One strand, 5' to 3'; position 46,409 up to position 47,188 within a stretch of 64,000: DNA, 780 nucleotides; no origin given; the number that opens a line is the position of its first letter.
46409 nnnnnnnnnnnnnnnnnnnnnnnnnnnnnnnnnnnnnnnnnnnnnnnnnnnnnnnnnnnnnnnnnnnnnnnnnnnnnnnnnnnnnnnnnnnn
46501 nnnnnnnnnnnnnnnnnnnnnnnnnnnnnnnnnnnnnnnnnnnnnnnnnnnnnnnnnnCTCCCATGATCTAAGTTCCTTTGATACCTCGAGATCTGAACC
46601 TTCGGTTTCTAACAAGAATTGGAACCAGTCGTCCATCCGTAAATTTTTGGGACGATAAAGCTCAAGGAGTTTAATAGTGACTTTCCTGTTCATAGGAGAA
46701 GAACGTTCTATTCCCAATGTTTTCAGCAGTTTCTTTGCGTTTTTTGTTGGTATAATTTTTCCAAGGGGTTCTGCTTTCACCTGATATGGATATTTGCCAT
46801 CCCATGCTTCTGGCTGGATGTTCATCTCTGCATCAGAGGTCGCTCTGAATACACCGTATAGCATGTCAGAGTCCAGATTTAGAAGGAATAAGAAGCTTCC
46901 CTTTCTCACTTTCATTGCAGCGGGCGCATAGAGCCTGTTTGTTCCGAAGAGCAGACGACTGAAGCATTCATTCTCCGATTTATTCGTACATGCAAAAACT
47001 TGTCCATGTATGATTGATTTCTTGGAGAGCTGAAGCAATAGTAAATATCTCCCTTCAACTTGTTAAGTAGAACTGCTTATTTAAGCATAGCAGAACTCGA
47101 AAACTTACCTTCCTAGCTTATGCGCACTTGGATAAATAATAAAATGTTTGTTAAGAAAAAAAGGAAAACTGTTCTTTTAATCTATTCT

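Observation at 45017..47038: Type II R-M pair whose methyltransferase carries an N-terminal DCD (PUA-like) domain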

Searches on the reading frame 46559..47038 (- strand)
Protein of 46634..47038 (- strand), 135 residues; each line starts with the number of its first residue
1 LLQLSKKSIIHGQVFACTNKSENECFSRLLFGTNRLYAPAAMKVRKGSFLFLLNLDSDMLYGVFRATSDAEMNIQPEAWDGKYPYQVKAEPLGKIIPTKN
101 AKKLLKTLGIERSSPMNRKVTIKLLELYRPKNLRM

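Call 17: find_homologous_proteins(query=window:46634-47038:-, max_evalue=0.001)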
Query window:46634-47038:- (135 aa): 15 proteins with E <= 0.001 among 25 candidates.
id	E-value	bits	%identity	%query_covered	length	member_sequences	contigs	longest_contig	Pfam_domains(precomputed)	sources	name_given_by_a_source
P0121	1.3e-43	166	58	93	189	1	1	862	PF10539.15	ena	-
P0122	3.6e-42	161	78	70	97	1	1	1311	PF10539.15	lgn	-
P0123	2.0e-41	159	79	66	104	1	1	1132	PF10539.15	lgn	-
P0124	1.2e-40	156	57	90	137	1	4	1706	PF10539.15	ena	-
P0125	5.1e-36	141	69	70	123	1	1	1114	PF10539.15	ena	-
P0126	9.1e-36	141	74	61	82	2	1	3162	PF10539.15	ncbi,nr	ncbi:DNA methylase, partial [Candidatus Bathyarchaeota archaeon]|nr:DNA methylase [Candidatus Bathya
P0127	2.3e-35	139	69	70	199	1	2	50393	PF10539.15,PF01555.25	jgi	jgi:DNA modification methylase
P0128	3.7e-33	132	67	67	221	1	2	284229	PF10539.15,PF01555.25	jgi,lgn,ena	-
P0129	4.9e-32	129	51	84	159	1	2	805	PF10539.15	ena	-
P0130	4.6e-30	122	71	56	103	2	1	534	PF10539.15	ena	-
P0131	5.0e-30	122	58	72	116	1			PF10539.15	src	-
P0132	1.2e-28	118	59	68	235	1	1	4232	PF10539.15,PF01555.25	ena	-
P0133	4.8e-28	116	51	79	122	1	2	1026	PF10539.15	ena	-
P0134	4.6e-25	106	60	61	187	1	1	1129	PF10539.15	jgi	-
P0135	8.4e-21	92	53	59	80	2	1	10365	PF10539.15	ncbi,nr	ncbi:MAG: DNA methylase, partial [Thermodesulfovibrio sp.]|nr:DNA methylase [Thermodesulfovibrio sp.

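Call 34: predict_structure(alignment_id=A2)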
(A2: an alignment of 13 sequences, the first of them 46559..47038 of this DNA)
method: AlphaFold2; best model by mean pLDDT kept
length: 160 residues; sequences in the alignment: 13
mean_pLDDT: 89.5   pTM: 0.86
mean pLDDT of the five models: 89.5, 88.7, 84.2, 83.9, 79.8
residues with pLDDT >= 90: 110; 70-90: 42; 50-70: 1; < 50: 7
segments of 3 or more residues with pLDDT < 50: 1-7
pLDDT, mean of each block of 10 residues (from residue 1): 55 95 96 91 93 97 96 96 96 93 93 86 93 90 82 82
secondary structure, 60 per line:
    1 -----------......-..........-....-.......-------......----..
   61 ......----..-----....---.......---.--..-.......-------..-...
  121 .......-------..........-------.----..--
elements in order: E12-17 H19-28 E30-33 H35-41 E49-54 E59-66 H78-81 E85-91 H101-107 H118-127 H135-144

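Call 39: fold_search(model_id=the predicted structure, library=pdb)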
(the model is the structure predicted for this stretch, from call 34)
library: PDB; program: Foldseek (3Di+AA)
matches with E <= 10: 326; with E <= 0.001: 57
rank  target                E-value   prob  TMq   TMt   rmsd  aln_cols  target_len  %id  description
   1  4rcm_A                1.7e-05  1.00  0.51  0.50   4.8       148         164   14  Crystal structure of the Pho92 YTH domain in complex with m6A (released 2014-11-19)
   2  4u8t_C                2.2e-05  1.00  0.56  0.57   4.6       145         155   13  Crystal structure of YTH domain of Zygosaccharomyces rouxii MRB1 protein in complex with N6-Methyladenosine RNA (released 2014-09-10)
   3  4u8t_A                3.4e-05  1.00  0.56  0.57   6.7       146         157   12  Crystal structure of YTH domain of Zygosaccharomyces rouxii MRB1 protein in complex with N6-Methyladenosine RNA (released 2014-09-10)
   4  1wmm                  3.9e-05  1.00  0.42  0.47  11.3       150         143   15  Crystal structure of PH1033 from Pyrococcus horikoshii Ot3 (released 2005-08-23)
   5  4rcm_B                6.8e-05  1.00  0.54  0.54   4.8       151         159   14  Crystal structure of the Pho92 YTH domain in complex with m6A (released 2014-11-19)
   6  5h8a_C                8.8e-05  1.00  0.56  0.52   4.1       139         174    9  Mmi1 YTH domain (released 2016-01-13)
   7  6fpx_E                9.4e-05  1.00  0.59  0.54   3.1       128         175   11  Structure of S. pombe Mmi1 in complex with 11-mer RNA (released 2018-05-09)
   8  2p5d                  1.1e-04  1.00  0.46  0.51   9.7       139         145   16  Crystal structure of MJECL36 from Methanocaldococcus jannaschii DSM 2661 (released 2007-09-18)
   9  2hd9                  1.1e-04  1.00  0.46  0.50  10.3       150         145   17  Crystal structure of PH1033 from Pyrococcus horikoshii OT3 (released 2006-12-20)
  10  4u8t_B                1.2e-04  1.00  0.54  0.56   5.2       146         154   14  Crystal structure of YTH domain of Zygosaccharomyces rouxii MRB1 protein in complex with N6-Methyladenosine RNA (released 2014-09-10)
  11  6fpx_C                1.4e-04  1.00  0.59  0.54   3.1       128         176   11  Structure of S. pombe Mmi1 in complex with 11-mer RNA (released 2018-05-09)
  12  5dno_A                1.5e-04  1.00  0.57  0.56   4.1       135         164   11  Crystal structure of Mmi1 YTH domain complex with RNA (released 2016-04-06)
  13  5h8a_D                1.6e-04  1.00  0.53  0.50   4.2       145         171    8  Mmi1 YTH domain (released 2016-01-13)
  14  5eim_A                1.9e-04  1.00  0.55  0.56   4.2       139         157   10  YTH domain-containing protein mmi1 and RNA complex (released 2016-01-27)
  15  4u8t_E                1.9e-04  1.00  0.55  0.57   4.3       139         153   12  Crystal structure of YTH domain of Zygosaccharomyces rouxii MRB1 protein in complex with N6-Methyladenosine RNA (released 2014-09-10)
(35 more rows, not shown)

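Call 40: search_solved_structures(query=A2, max_evalue=10, show_alignments=4)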
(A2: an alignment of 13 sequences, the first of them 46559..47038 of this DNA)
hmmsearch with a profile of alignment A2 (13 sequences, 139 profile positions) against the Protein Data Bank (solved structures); distinct sequences matched with E-value up to 10: 0.

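Call 80: fold_search(model_id=the predicted structure, library=viral)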
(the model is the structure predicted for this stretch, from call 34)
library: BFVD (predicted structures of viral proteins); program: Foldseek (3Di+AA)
matches with E <= 10: 281; with E <= 0.001: 1
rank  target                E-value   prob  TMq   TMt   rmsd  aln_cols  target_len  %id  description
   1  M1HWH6                7.7e-04  1.00  0.49  0.55   4.5       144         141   11  (no name in the UniProt tables at hand)
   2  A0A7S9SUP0            3.8e-03  0.99  0.45  0.47   7.0       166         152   10  Uncharacterized protein [Virus NIOZ-UU159]
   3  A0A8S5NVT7            5.5e-03  1.00  0.50  0.26   6.2       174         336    9  Uncharacterized protein [Myoviridae sp. ctEBR14]
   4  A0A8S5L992            6.7e-03  0.89  0.34  0.39   5.5       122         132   12  Uncharacterized protein [Myoviridae sp. ctPuP5]
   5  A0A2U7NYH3            8.6e-03  0.95  0.47  0.45   5.8       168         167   17  ASCH domain-containing protein [Hot spring virus BHS1]
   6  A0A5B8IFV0            9.8e-03  0.94  0.42  0.32   6.9       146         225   10  Uncharacterized protein [Mimiviridae sp. ChoanoV1]
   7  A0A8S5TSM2            1.7e-02  0.84  0.39  0.23   6.6       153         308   12  (P)ppGpp synthetase, RelA/SpoT family [Podoviridae sp. ctARy1]
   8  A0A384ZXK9            2.2e-02  0.57  0.33  0.26   9.5       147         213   10  Uncharacterized protein [Dickeya phage vB_DsoM_JA29]
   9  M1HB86                2.5e-02  0.96  0.50  0.47   5.0       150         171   12  (no name in the UniProt tables at hand)
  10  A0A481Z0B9            3.7e-02  0.93  0.36  0.19   3.7        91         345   13  Uncharacterized protein [Mimivirus LCMiAC01]
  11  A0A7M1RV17            3.7e-02  0.92  0.35  0.59   4.4        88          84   17  Uncharacterized protein [uncultured phage cr130_1]
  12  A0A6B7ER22            4.5e-02  0.35  0.23  0.29   9.1        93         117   14  (no name in the UniProt tables at hand)
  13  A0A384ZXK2            5.5e-02  0.20  0.26  0.22  14.4       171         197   12  Uncharacterized protein [Dickeya phage vB_DsoM_JA29]
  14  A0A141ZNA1            5.8e-02  0.47  0.28  0.22   5.5       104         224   12  (no name in the UniProt tables at hand)
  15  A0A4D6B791            5.8e-02  0.28  0.28  0.17  12.0       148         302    9  (no name in the UniProt tables at hand)
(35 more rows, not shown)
